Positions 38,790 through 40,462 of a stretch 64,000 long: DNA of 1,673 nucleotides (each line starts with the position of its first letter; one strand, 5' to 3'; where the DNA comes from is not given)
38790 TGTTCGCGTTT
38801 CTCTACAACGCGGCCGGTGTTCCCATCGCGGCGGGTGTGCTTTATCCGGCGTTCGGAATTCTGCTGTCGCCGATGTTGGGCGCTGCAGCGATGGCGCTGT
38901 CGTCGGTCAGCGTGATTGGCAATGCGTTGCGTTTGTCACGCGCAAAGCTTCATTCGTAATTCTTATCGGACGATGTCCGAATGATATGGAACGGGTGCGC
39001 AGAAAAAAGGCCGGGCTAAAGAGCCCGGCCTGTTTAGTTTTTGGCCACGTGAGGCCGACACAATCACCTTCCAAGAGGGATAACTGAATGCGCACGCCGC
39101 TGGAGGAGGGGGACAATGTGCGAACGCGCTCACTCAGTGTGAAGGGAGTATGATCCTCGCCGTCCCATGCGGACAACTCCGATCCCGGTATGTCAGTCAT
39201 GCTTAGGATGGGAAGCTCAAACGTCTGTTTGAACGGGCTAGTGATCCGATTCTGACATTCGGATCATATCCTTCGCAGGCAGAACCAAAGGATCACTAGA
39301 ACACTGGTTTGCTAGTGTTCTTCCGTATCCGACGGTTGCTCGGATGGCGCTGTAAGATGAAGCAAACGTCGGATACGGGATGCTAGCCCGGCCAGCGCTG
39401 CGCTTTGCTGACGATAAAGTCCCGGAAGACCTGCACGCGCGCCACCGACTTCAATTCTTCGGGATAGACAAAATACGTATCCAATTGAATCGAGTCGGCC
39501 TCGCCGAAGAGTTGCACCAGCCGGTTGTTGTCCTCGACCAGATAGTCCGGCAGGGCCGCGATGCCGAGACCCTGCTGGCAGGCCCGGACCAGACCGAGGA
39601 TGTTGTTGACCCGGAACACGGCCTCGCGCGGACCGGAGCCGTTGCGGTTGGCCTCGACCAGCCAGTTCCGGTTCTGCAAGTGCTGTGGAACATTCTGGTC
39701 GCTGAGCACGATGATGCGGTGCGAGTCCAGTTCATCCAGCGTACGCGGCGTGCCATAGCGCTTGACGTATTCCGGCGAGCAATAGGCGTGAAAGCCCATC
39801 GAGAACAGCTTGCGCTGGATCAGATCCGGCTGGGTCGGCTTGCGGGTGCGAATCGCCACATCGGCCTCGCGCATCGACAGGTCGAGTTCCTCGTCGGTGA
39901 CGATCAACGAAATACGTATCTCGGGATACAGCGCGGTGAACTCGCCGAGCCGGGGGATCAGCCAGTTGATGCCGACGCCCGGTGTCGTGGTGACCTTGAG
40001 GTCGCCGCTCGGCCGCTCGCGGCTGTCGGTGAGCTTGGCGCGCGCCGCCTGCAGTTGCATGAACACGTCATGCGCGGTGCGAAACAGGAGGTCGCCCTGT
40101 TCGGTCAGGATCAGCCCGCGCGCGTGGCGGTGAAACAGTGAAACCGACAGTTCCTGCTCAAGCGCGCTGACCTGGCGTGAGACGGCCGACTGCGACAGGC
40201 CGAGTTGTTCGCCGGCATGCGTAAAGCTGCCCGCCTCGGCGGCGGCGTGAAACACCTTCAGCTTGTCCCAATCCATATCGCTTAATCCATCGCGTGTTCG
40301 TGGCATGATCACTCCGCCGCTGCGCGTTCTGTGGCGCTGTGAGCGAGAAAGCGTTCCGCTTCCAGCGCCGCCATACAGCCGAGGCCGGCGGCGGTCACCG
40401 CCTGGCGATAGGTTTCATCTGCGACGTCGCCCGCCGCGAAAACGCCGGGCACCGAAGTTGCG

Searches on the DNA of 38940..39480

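Call 18: search_rna_families(source=window, start=39150, end=39480, threshold=evalue, max_evalue=10)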
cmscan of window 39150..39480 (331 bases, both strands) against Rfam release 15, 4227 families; matches with E-value up to 10: 0.
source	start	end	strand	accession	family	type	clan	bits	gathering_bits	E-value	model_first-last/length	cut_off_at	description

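Call 100: search_rna_families(source=window, start=38940, end=39240, threshold=evalue, max_evalue=1, show_alignments=1)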
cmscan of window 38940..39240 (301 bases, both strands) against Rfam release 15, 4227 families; matches with E-value up to 1: 12.
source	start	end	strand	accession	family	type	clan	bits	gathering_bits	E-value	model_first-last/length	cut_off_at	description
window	38994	39087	-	RF00121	MicC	Gene; sRNA;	-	28.8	90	0.018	1-123/123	no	MicC RNA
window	39003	39081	-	RF02784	SorX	Gene; sRNA;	-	22.4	46.6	0.0026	1-73/73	no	Singlet oxygen resistance RNA X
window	38999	39142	+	RF00516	ylbH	Cis-reg; leader;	-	21.4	50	0.014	1-122/122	no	ylbH leader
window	38994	39062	-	RF00519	suhB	Gene; sRNA;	CL00108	21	41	0.031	1-77/77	no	Makes More Granules Regulator RNA (mmgR)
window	38959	39052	+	RF02621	BSnc120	Gene; sRNA;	-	20.9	114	0.022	1-88/88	no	Brucella sRNA 120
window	39001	39069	-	RF02651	SorY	Gene; sRNA;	-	20.3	111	0.05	1-83/83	no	Singlet oxygen resistance RNA Y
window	39000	39140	-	RF02346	ar35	Gene; sRNA;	-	20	45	0.078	1-144/144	no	Alphaproteobacterial sRNA ar35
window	39003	39129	-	RF02344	ar14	Gene; sRNA;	-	18.7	58.8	0.15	1-123/123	no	Alphaproteobacterial ar14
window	39001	39071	-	RF00506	Thr_leader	Cis-reg; leader;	-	17.8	55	0.49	1-118/118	no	Threonine operon leader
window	39001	39080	-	RF02837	anti-hemB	Gene; sRNA;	-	16.7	49.5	0.14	1-81/81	no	Burkholderia RNA 7 (anti-hemB)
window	39001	39115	-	RF02278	Betaproteobacteria_toxic_sRNA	Gene; sRNA;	-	16.6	50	0.55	1-64/64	no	Betaproteobacteria toxic small RNA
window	38940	39039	+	RF02346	ar35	Gene; sRNA;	-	15.4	45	0.87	38-144/144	5'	Alphaproteobacterial sRNA ar35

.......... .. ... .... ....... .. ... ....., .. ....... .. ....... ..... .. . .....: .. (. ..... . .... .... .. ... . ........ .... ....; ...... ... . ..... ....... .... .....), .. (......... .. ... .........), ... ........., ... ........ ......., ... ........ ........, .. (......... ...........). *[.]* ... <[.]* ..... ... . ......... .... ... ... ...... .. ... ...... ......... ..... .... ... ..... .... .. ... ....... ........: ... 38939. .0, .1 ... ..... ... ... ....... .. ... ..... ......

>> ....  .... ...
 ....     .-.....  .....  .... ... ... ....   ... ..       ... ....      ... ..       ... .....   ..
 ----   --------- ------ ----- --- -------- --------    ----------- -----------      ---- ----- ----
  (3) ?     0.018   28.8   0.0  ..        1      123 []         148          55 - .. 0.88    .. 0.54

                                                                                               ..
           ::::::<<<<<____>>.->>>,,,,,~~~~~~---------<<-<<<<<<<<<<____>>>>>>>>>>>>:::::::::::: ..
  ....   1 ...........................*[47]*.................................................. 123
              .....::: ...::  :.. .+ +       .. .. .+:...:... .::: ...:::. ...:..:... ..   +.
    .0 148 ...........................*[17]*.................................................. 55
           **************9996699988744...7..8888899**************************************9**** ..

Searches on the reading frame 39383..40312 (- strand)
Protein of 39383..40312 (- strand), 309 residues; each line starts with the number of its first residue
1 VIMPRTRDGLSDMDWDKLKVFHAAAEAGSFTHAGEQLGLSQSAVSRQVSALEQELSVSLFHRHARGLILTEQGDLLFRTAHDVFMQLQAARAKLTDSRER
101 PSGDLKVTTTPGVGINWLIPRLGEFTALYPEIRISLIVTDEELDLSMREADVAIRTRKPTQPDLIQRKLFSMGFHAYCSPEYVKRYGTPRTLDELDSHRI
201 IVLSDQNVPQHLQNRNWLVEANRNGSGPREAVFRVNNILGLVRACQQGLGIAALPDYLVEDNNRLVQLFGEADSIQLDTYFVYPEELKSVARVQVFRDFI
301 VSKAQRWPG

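Call 48: find_homologous_proteins(query=window:39383-40312:-, max_evalue=1e-60)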
Query window:39383-40312:- (309 aa): 7945 proteins with E <= 1e-60 among 8000 candidates; the best 120 are listed.
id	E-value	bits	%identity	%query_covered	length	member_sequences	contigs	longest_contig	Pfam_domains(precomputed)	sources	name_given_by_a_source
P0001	5.1e-197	671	97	99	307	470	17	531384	PF00126.34,PF03466.26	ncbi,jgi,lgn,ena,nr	ncbi:MAG: LysR family transcriptional regulator [Afipia sp.]|jgi:DNA-binding transcriptional LysR fa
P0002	2.4e-189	646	93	99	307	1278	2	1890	PF00126.34,PF03466.26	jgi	-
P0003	3.3e-189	645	93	99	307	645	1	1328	PF00126.34,PF03466.26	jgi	jgi:DNA-binding transcriptional LysR family regulator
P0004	8.5e-189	644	92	99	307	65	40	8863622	PF00126.34,PF03466.26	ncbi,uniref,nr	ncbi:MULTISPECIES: LysR family transcriptional regulator [Bradyrhizobium]|uniref:LysR family transcr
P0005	1.8e-188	643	93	99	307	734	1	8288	PF00126.34,PF03466.26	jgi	jgi:DNA-binding transcriptional LysR family regulator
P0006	1.8e-188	643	92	99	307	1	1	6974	PF00126.34,PF03466.26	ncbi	ncbi:MAG TPA: LysR family transcriptional regulator [Afipia sp.]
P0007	2.2e-188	643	92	99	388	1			PF00126.34,PF03466.26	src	-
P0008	2.2e-188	643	92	100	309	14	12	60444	PF00126.34,PF03466.26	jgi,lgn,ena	jgi:DNA-binding transcriptional LysR family regulator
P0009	1.1e-187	640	91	99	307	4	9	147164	PF00126.34,PF03466.26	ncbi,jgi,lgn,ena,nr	ncbi:MAG: LysR family transcriptional regulator [Afipia sp.]|nr:LysR family transcriptional regulato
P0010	2.4e-187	639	92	99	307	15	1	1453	PF00126.34,PF03466.26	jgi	jgi:DNA-binding transcriptional LysR family regulator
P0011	4.1e-186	635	91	99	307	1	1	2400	PF00126.34,PF03466.26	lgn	-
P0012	4.6e-185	632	90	100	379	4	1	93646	PF00126.34,PF03466.26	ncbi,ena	-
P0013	4.9e-185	632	90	100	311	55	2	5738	PF00126.34,PF03466.26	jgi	jgi:DNA-binding transcriptional LysR family regulator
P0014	1.5e-184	630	91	99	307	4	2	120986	PF00126.34,PF03466.26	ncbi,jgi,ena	jgi:DNA-binding transcriptional LysR family regulator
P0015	3.6e-184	629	90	99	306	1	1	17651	PF00126.34,PF03466.26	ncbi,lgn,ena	-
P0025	2.1e-179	613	87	99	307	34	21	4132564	PF00126.34,PF03466.26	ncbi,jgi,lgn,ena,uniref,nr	ncbi:MAG: LysR family transcriptional regulator [Afipia felis]|uniref:Gcv operon activator n=2 Tax=A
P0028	6.4e-179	612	87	99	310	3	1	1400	PF00126.34,PF03466.26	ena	-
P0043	4.1e-175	599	85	99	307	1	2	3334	PF00126.34,PF03466.26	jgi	-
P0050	1.7e-173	594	87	99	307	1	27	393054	PF00126.34,PF03466.26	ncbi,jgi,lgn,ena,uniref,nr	ncbi:MAG: LysR family transcriptional regulator [Nitrobacter sp.]|jgi:DNA-binding transcriptional Ly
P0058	1.5e-170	584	86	96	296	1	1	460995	PF00126.34,PF03466.26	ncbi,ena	-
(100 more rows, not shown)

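Call 49: find_encoding_contigs(protein=P0001, flank=1500, max_places=4)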
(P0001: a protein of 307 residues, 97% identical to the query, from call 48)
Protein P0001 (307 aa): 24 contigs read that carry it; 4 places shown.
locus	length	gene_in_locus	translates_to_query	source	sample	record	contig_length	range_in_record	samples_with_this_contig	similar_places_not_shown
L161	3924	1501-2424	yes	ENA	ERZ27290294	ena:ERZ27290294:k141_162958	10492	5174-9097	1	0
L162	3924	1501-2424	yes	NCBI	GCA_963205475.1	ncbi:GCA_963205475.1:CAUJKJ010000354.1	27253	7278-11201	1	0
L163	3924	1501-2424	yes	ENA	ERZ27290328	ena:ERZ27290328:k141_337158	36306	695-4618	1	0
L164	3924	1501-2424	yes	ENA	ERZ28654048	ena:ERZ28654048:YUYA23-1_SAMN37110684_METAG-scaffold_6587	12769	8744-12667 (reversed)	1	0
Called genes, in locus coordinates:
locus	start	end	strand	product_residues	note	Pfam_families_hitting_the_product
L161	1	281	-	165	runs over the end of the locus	PF01047:MarR (faint), PF13404:HTH_AsnC-type, PF13412:HTH_24, PF01037:AsnC_trans_reg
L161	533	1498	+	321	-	PF00890:FAD_binding_2 (faint), PF01134:GIDA (faint), PF01266:DAO (faint), PF03486:HI0933_like (faint), PF07992:Pyr_redox_2, PF12831:FAD_oxidored (faint), PF13738:Pyr_redox_3, PF00070:Pyr_redox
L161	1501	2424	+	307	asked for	PF00126:HTH_1, PF03466:LysR_substrate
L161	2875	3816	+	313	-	PF00701:DHDPS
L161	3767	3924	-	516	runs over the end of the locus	?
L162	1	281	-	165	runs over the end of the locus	PF01047:MarR (faint), PF13404:HTH_AsnC-type, PF13412:HTH_24, PF01037:AsnC_trans_reg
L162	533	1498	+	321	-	PF00890:FAD_binding_2 (faint), PF01134:GIDA (faint), PF01266:DAO (faint), PF03486:HI0933_like (faint), PF07992:Pyr_redox_2, PF12831:FAD_oxidored (faint), PF13738:Pyr_redox_3, PF00070:Pyr_redox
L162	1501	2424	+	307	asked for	PF00126:HTH_1, PF03466:LysR_substrate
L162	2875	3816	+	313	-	PF00701:DHDPS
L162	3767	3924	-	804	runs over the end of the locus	PF04945:YHS, PF19335:HMBD, PF00122:E1-E2_ATPase, PF00702:Hydrolase, PF08282:Hydrolase_3 (faint)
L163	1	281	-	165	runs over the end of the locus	PF01047:MarR (faint), PF13404:HTH_AsnC-type, PF13412:HTH_24, PF01037:AsnC_trans_reg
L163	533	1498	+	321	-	PF00890:FAD_binding_2 (faint), PF01134:GIDA (faint), PF01266:DAO (faint), PF03486:HI0933_like (faint), PF07992:Pyr_redox_2, PF12831:FAD_oxidored (faint), PF13738:Pyr_redox_3, PF00070:Pyr_redox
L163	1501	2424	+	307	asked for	PF00126:HTH_1, PF03466:LysR_substrate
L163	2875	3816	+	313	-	PF00701:DHDPS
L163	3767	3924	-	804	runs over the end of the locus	PF04945:YHS, PF19335:HMBD, PF00122:E1-E2_ATPase, PF00702:Hydrolase, PF08282:Hydrolase_3 (faint)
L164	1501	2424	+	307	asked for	PF00126:HTH_1, PF03466:LysR_substrate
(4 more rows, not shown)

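Call 50: find_encoding_contigs(protein=P0004, flank=1500, max_places=3)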
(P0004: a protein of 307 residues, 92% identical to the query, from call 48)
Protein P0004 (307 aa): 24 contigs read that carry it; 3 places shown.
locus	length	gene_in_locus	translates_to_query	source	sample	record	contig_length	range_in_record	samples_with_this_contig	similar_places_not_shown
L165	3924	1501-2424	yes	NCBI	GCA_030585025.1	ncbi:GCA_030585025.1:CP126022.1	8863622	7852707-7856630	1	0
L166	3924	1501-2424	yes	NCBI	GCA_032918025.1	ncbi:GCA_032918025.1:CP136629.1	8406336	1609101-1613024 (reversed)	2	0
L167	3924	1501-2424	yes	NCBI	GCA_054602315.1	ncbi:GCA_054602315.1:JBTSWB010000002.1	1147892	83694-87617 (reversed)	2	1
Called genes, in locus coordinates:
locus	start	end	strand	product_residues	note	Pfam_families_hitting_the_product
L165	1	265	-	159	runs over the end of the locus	PF13404:HTH_AsnC-type, PF13412:HTH_24, PF01047:MarR (weak), PF01037:AsnC_trans_reg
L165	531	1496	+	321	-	PF00890:FAD_binding_2 (faint), PF01134:GIDA (faint), PF01266:DAO (faint), PF03486:HI0933_like (faint), PF07992:Pyr_redox_2, PF12831:FAD_oxidored (faint), PF13738:Pyr_redox_3, PF00070:Pyr_redox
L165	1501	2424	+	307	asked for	PF00126:HTH_1, PF03466:LysR_substrate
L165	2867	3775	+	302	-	PF00701:DHDPS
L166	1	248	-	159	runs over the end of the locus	PF13404:HTH_AsnC-type, PF13412:HTH_24, PF01047:MarR (weak), PF01037:AsnC_trans_reg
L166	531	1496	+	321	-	PF00890:FAD_binding_2 (faint), PF01134:GIDA (faint), PF01266:DAO (faint), PF03486:HI0933_like (faint), PF07992:Pyr_redox_2, PF12831:FAD_oxidored (faint), PF13738:Pyr_redox_3, PF00070:Pyr_redox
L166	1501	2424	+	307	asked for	PF00126:HTH_1, PF03466:LysR_substrate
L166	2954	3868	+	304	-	PF00701:DHDPS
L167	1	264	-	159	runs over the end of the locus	PF13404:HTH_AsnC-type, PF13412:HTH_24, PF01047:MarR (weak), PF01037:AsnC_trans_reg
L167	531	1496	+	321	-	PF00890:FAD_binding_2 (faint), PF01134:GIDA (faint), PF01266:DAO (faint), PF03486:HI0933_like (faint), PF07992:Pyr_redox_2, PF12831:FAD_oxidored (faint), PF13738:Pyr_redox_3, PF00070:Pyr_redox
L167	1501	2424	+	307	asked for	PF00126:HTH_1, PF03466:LysR_substrate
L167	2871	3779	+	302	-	PF00701:DHDPS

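Call 51: find_encoding_contigs(protein=P0025, flank=1500, max_places=3)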
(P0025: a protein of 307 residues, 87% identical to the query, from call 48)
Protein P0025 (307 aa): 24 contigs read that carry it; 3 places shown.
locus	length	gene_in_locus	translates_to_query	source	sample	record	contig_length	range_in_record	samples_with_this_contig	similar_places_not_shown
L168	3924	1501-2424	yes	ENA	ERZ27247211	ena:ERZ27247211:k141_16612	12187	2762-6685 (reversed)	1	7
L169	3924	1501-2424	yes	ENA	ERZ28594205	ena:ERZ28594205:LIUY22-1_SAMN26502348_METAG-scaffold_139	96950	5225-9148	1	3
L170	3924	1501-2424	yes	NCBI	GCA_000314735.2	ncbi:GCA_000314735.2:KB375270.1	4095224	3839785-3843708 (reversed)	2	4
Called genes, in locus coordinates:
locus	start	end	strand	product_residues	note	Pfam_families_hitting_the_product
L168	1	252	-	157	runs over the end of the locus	PF13404:HTH_AsnC-type, PF13412:HTH_24, PF01047:MarR (weak), PF01037:AsnC_trans_reg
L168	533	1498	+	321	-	PF01134:GIDA (faint), PF01266:DAO (faint), PF03486:HI0933_like (faint), PF07992:Pyr_redox_2, PF12831:FAD_oxidored (faint), PF13738:Pyr_redox_3, PF00070:Pyr_redox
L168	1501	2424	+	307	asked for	PF00126:HTH_1, PF03466:LysR_substrate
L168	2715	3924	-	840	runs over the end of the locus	PF04945:YHS, PF19335:HMBD, PF00122:E1-E2_ATPase, PF00702:Hydrolase, PF12710:HAD (faint), PF08282:Hydrolase_3 (faint)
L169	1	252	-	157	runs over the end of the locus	PF13404:HTH_AsnC-type, PF13412:HTH_24, PF01047:MarR (weak), PF01037:AsnC_trans_reg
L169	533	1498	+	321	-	PF01134:GIDA (faint), PF01266:DAO (faint), PF03486:HI0933_like (faint), PF07992:Pyr_redox_2, PF12831:FAD_oxidored (faint), PF13738:Pyr_redox_3, PF00070:Pyr_redox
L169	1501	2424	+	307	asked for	PF00126:HTH_1, PF03466:LysR_substrate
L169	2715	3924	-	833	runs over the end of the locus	PF04945:YHS, PF19335:HMBD, PF00122:E1-E2_ATPase, PF00702:Hydrolase, PF12710:HAD (faint), PF08282:Hydrolase_3 (faint)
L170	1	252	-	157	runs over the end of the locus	PF13404:HTH_AsnC-type, PF13412:HTH_24, PF01047:MarR (weak), PF01037:AsnC_trans_reg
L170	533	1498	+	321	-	PF01134:GIDA (faint), PF01266:DAO (faint), PF03486:HI0933_like (faint), PF07992:Pyr_redox_2, PF12831:FAD_oxidored (faint), PF13738:Pyr_redox_3, PF00070:Pyr_redox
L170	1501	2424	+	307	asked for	PF00126:HTH_1, PF03466:LysR_substrate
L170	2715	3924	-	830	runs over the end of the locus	PF04945:YHS, PF19335:HMBD, PF00122:E1-E2_ATPase, PF00702:Hydrolase, PF08282:Hydrolase_3 (faint)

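Call 52: find_encoding_contigs(protein=P0050, flank=1500, max_places=3)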
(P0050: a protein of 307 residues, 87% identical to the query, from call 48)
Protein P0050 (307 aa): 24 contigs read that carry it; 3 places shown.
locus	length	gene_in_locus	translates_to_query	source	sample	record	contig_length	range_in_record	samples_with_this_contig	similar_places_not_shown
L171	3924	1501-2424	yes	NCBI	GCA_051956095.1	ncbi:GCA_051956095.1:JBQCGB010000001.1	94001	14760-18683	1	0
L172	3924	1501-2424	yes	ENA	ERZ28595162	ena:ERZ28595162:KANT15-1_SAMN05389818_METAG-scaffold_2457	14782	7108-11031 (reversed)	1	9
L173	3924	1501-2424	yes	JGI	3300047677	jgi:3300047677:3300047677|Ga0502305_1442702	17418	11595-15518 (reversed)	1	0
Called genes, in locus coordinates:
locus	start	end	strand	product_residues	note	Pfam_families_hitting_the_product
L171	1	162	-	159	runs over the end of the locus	PF13404:HTH_AsnC-type, PF13412:HTH_24, PF01047:MarR (weak), PF01037:AsnC_trans_reg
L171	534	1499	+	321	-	PF00890:FAD_binding_2 (faint), PF01134:GIDA (faint), PF01266:DAO (faint), PF03486:HI0933_like (faint), PF07992:Pyr_redox_2, PF12831:FAD_oxidored (faint), PF13738:Pyr_redox_3, PF00070:Pyr_redox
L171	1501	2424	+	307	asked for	PF00126:HTH_1, PF03466:LysR_substrate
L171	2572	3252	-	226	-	PF01656:CbiA, PF06564:CBP_BcsQ (faint), PF07015:VirC1 (weak), PF09140:MipZ (faint), PF10609:ParA (weak), PF13614:AAA_31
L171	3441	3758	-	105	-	-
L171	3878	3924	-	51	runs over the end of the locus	-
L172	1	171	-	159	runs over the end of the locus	PF13404:HTH_AsnC-type, PF13412:HTH_24, PF01047:MarR (weak), PF01037:AsnC_trans_reg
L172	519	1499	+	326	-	PF00890:FAD_binding_2 (faint), PF01134:GIDA (faint), PF01266:DAO (faint), PF03486:HI0933_like (faint), PF07992:Pyr_redox_2, PF12831:FAD_oxidored (faint), PF13738:Pyr_redox_3, PF00070:Pyr_redox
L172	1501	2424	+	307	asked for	PF00126:HTH_1, PF03466:LysR_substrate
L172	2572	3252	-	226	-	PF01656:CbiA, PF02374:ArsA_ATPase (weak), PF06564:CBP_BcsQ (faint), PF07015:VirC1 (weak), PF09140:MipZ (faint), PF10609:ParA (weak), PF13614:AAA_31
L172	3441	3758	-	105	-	-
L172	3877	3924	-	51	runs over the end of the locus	-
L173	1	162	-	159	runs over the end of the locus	PF13404:HTH_AsnC-type, PF13412:HTH_24, PF01047:MarR (weak), PF01037:AsnC_trans_reg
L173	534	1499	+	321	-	PF00890:FAD_binding_2 (faint), PF01134:GIDA (faint), PF01266:DAO (faint), PF03486:HI0933_like (faint), PF07992:Pyr_redox_2, PF12831:FAD_oxidored (faint), PF13738:Pyr_redox_3, PF00070:Pyr_redox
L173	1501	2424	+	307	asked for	PF00126:HTH_1, PF03466:LysR_substrate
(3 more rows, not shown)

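Call 55: find_encoding_contigs(protein=P0058, flank=1000, max_places=3)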
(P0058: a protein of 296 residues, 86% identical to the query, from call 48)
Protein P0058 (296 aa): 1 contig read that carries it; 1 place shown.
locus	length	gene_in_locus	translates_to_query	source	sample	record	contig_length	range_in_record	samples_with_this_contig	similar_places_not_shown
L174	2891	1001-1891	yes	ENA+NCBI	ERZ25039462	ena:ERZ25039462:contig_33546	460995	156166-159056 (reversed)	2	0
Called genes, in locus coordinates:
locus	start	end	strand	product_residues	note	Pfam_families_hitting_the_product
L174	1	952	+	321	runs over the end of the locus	PF00890:FAD_binding_2 (faint), PF01134:GIDA (faint), PF03486:HI0933_like (faint), PF07992:Pyr_redox_2, PF13738:Pyr_redox_3, PF00070:Pyr_redox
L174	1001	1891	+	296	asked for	PF00126:HTH_1, PF03466:LysR_substrate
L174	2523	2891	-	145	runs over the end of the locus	PF09361:Phasin_2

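Call 56: find_encoding_contigs(protein=P0043, flank=1000, max_places=3)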
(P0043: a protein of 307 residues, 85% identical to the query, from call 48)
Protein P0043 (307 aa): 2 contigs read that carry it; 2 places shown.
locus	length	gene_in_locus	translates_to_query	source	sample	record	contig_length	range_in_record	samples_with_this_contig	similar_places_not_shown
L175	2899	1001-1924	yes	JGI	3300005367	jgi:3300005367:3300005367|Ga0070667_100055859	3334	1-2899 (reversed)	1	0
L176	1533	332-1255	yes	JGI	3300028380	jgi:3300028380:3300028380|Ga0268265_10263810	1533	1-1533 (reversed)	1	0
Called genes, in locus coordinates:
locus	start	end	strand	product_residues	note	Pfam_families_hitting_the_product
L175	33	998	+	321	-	PF07992:Pyr_redox_2, PF13738:Pyr_redox_3, PF00070:Pyr_redox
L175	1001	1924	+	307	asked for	PF00126:HTH_1, PF03466:LysR_substrate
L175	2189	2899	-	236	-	?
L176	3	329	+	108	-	?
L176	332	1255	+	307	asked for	PF00126:HTH_1, PF03466:LysR_substrate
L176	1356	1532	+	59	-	?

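Call 57: find_encoding_contigs(protein=P0028, flank=1000, max_places=3)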
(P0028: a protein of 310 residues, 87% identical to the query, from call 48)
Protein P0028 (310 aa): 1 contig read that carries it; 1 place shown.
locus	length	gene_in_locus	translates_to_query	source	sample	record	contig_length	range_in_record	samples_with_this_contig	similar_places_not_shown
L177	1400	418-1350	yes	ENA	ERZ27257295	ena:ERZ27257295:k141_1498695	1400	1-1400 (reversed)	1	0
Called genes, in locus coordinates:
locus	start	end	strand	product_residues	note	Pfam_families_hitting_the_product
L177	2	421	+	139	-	?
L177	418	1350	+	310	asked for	PF00126:HTH_1, PF03466:LysR_substrate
